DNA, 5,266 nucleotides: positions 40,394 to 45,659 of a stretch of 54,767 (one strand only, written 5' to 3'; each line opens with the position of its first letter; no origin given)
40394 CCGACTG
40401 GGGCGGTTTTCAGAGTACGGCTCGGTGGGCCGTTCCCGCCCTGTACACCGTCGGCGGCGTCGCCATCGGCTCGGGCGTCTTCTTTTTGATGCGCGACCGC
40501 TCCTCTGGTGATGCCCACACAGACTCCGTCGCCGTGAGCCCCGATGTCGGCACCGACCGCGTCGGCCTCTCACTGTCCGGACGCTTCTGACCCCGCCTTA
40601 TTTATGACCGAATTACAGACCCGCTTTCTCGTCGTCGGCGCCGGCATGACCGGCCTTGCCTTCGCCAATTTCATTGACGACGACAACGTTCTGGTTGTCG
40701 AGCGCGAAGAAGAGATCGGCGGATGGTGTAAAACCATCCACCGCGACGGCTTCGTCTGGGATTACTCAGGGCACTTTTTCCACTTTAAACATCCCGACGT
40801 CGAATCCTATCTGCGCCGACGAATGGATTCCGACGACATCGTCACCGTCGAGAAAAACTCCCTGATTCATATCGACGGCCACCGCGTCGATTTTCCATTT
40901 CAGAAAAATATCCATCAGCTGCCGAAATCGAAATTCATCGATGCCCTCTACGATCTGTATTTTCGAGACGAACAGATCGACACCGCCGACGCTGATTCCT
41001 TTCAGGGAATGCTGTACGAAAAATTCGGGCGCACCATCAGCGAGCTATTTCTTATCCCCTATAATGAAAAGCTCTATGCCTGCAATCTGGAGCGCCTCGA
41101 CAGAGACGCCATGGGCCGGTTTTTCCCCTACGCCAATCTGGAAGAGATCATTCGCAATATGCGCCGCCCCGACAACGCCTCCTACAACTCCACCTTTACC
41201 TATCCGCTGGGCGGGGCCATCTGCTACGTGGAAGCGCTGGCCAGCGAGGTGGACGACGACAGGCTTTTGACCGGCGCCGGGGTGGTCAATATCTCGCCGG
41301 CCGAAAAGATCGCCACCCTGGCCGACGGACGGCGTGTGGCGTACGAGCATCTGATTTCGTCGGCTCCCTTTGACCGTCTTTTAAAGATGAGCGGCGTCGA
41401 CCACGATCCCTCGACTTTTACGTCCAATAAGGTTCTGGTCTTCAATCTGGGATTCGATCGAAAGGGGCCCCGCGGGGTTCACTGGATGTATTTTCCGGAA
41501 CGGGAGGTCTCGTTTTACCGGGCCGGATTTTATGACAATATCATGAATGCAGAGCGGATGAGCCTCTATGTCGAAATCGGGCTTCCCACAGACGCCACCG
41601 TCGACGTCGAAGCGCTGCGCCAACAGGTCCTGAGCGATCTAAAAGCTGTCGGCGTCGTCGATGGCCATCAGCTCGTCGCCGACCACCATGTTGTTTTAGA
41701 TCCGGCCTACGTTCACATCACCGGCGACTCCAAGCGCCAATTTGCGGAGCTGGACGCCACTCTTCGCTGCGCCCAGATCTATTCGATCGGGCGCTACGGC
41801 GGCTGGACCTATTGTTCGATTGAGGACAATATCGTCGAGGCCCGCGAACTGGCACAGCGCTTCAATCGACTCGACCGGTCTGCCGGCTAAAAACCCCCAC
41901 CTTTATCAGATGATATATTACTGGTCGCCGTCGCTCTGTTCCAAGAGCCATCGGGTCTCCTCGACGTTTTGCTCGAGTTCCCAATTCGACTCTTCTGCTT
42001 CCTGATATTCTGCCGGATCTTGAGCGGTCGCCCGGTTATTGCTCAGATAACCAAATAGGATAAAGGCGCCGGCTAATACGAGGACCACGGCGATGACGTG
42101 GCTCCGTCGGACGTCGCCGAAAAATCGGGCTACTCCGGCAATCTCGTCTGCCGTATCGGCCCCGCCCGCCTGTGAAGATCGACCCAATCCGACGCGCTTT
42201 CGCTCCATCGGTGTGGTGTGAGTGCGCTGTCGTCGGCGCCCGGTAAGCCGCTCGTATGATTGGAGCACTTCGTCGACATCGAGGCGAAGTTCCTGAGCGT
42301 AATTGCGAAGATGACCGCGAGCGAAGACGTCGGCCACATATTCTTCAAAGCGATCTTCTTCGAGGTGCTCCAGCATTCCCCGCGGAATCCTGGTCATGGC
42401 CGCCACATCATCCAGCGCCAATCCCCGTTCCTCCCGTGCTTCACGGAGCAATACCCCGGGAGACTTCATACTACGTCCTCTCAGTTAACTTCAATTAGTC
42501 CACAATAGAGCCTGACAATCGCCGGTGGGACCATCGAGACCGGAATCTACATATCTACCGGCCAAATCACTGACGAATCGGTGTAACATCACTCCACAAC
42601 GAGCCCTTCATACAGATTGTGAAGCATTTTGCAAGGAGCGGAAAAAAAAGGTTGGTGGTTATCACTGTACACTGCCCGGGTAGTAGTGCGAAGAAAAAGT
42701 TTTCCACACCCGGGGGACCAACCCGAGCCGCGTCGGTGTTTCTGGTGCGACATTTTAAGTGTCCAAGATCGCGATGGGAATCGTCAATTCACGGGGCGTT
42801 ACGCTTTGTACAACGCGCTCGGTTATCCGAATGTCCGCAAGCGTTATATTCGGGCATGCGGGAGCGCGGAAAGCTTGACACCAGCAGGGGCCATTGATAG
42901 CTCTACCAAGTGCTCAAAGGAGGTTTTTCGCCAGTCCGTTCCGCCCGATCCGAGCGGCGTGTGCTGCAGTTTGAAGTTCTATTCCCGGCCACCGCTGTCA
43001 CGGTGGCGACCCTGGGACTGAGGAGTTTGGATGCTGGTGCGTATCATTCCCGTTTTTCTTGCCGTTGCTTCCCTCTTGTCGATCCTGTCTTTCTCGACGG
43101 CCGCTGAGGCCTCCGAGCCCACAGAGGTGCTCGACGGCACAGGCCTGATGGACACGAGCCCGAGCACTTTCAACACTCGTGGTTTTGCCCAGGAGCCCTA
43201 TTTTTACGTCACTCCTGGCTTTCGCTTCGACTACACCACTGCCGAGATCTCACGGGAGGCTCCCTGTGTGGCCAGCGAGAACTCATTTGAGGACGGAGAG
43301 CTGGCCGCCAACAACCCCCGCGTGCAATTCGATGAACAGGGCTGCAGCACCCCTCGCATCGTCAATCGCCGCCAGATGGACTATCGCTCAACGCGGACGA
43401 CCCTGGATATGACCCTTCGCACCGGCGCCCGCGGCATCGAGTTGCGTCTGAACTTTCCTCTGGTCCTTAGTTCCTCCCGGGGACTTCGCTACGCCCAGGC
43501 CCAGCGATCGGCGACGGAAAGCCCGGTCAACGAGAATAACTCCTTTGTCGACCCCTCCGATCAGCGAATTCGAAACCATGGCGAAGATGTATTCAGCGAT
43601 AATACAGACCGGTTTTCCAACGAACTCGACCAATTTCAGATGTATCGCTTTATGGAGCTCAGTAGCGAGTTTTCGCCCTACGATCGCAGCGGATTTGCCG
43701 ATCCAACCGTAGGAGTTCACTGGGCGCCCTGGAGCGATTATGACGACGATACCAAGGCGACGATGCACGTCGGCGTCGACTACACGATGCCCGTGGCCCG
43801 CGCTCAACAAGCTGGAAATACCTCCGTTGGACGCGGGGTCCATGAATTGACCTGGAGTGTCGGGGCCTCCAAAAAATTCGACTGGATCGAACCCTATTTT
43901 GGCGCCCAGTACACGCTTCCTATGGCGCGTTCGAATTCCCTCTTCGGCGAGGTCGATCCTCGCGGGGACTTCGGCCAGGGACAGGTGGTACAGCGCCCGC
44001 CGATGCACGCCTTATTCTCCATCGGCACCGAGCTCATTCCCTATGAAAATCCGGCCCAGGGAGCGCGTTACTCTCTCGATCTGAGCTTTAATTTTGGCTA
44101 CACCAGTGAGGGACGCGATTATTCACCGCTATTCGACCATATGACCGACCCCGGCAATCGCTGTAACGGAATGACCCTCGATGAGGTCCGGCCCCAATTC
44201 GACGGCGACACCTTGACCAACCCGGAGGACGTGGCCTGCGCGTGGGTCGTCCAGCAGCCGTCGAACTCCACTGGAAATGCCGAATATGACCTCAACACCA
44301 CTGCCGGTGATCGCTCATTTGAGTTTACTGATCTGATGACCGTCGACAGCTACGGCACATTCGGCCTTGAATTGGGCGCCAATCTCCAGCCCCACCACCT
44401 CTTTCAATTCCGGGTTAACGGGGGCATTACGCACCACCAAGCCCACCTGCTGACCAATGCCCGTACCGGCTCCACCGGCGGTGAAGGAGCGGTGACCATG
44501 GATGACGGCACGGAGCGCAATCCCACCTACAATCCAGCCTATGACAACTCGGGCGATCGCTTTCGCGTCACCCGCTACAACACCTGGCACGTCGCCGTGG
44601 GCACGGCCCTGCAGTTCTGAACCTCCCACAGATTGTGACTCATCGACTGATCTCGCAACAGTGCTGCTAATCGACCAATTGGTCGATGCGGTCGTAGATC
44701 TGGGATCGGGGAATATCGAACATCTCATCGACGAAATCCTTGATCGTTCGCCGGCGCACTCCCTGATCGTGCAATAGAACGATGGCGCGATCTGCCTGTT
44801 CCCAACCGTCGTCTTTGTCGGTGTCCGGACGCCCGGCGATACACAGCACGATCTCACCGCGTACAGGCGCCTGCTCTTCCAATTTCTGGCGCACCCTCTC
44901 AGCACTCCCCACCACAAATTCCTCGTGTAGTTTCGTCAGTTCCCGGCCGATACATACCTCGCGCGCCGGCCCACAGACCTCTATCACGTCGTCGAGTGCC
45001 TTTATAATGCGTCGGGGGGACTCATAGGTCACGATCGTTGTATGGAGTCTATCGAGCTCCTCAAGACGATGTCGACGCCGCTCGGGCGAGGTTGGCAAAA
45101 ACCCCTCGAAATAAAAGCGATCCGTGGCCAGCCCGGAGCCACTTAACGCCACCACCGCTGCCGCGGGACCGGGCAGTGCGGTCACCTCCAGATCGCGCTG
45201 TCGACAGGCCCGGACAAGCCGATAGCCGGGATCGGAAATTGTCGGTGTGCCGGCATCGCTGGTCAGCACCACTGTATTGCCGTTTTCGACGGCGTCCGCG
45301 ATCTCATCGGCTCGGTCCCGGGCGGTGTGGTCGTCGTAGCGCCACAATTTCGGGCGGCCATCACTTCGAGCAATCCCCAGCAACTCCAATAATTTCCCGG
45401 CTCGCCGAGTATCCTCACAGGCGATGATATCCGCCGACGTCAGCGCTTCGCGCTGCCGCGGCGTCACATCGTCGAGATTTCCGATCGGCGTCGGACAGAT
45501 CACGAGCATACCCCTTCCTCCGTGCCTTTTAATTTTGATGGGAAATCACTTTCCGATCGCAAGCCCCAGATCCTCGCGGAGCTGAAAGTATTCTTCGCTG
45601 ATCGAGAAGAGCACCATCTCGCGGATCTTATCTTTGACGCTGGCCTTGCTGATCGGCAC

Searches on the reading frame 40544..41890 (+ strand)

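Call 60: search_protein_families(library=pfam, proteins=[window:40544-41890:+], max_evalue=0.00001)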
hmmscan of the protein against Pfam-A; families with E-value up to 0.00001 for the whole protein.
window:40544-41890:+ (448 aa): 2 families
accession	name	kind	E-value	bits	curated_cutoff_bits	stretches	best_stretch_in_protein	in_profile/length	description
PF01593.30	Amino_oxidase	-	8.1e-17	62.1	19.8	1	46-434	12-436/443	Flavin containing amine oxidoreductase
PF13450.12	NAD_binding_8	-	8.1e-13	48.9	21.9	1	30-92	1-67/68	NAD(P)-binding Rossmann-like domain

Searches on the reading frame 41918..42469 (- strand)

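Call 60: search_protein_families(library=pfam, proteins=[window:41918-42469:-], max_evalue=0.00001)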
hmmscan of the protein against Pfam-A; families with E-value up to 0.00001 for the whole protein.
window:41918-42469:- (183 aa): 2 families
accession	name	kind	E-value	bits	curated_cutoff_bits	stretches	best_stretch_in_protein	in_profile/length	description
PF13413.12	HTH_25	-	2.5e-20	72.5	24.6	1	7-68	1-62/62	Helix-turn-helix domain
PF12844.13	HTH_19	-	2.9e-07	30.7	30.2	1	7-72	3-62/64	Helix-turn-helix domain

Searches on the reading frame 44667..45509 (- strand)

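Call 60: search_protein_families(library=pfam, proteins=[window:44667-45509:-], max_evalue=0.00001)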
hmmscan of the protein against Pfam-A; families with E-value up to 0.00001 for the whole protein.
window:44667-45509:- (280 aa): 1 family
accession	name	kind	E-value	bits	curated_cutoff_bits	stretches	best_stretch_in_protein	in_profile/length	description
PF00590.25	TP_methylase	-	7.6e-27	95.1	27.8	1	1-204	1-209/212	Tetrapyrrole (Corrin/Porphyrin) Methylases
